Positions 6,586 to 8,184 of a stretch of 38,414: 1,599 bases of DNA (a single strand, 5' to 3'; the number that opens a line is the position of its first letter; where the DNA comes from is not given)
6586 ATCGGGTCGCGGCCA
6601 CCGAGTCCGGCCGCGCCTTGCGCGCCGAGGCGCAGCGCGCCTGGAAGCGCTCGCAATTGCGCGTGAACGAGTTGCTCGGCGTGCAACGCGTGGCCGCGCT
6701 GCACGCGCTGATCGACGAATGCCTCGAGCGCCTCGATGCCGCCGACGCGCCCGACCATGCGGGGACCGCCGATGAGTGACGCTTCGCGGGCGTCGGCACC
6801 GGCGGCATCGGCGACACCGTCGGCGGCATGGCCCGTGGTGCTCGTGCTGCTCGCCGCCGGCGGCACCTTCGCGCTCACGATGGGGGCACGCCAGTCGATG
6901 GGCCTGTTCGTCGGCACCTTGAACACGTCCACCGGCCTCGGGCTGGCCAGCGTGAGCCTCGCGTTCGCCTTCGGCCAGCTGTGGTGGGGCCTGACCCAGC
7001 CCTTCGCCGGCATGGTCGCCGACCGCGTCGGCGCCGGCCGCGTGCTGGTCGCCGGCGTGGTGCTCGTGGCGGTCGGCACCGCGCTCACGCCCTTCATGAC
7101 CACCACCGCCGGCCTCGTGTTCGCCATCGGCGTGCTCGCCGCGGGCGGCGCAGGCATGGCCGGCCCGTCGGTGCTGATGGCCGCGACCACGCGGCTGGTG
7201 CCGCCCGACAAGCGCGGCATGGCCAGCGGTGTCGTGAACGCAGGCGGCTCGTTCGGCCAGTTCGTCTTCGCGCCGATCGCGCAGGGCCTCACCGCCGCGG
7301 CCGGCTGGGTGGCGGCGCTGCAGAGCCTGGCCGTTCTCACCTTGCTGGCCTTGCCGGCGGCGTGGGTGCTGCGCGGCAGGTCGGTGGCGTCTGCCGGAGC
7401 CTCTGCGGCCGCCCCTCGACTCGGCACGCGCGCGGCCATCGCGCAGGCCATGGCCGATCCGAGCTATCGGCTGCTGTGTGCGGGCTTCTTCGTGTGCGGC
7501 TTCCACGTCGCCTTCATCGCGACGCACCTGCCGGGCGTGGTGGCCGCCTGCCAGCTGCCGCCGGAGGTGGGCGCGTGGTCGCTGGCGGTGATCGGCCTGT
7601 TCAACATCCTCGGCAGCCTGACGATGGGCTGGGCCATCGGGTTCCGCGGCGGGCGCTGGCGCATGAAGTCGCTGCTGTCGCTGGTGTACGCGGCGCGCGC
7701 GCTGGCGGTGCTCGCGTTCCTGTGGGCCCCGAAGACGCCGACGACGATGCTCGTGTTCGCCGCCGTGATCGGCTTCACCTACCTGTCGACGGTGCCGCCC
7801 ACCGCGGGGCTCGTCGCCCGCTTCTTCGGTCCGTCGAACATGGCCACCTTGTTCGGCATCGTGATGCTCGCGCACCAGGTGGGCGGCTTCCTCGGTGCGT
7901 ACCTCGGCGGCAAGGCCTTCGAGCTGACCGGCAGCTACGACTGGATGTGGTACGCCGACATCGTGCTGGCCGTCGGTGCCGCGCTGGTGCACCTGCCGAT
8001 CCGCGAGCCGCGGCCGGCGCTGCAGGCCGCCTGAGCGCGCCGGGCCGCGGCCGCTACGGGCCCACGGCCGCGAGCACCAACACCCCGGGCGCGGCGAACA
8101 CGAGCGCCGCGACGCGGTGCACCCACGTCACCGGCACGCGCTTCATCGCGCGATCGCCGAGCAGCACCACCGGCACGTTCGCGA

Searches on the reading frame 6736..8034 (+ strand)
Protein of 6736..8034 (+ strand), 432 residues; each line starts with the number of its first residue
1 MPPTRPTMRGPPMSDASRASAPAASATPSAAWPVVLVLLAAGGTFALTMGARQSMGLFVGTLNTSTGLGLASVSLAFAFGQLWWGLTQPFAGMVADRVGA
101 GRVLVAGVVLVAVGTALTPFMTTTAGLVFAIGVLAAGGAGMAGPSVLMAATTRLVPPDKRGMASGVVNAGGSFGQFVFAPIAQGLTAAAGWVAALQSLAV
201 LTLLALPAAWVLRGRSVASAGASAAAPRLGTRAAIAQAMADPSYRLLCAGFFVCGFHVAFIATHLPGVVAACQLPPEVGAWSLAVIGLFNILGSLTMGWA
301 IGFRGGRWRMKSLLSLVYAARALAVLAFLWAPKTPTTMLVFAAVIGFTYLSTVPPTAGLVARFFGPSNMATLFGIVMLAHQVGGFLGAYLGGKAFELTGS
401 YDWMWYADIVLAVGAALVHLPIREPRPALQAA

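Call 31: search_protein_families(library=pfam, proteins=[window:6736-8034:+], max_evalue=0.00001)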
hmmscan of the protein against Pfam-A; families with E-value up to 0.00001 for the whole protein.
window:6736-8034:+ (432 aa): 1 family
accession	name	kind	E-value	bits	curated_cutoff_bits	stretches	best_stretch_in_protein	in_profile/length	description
PF07690.21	MFS_1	-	2.2e-29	102.9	33.4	2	45-331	5-288/347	Major Facilitator Superfamily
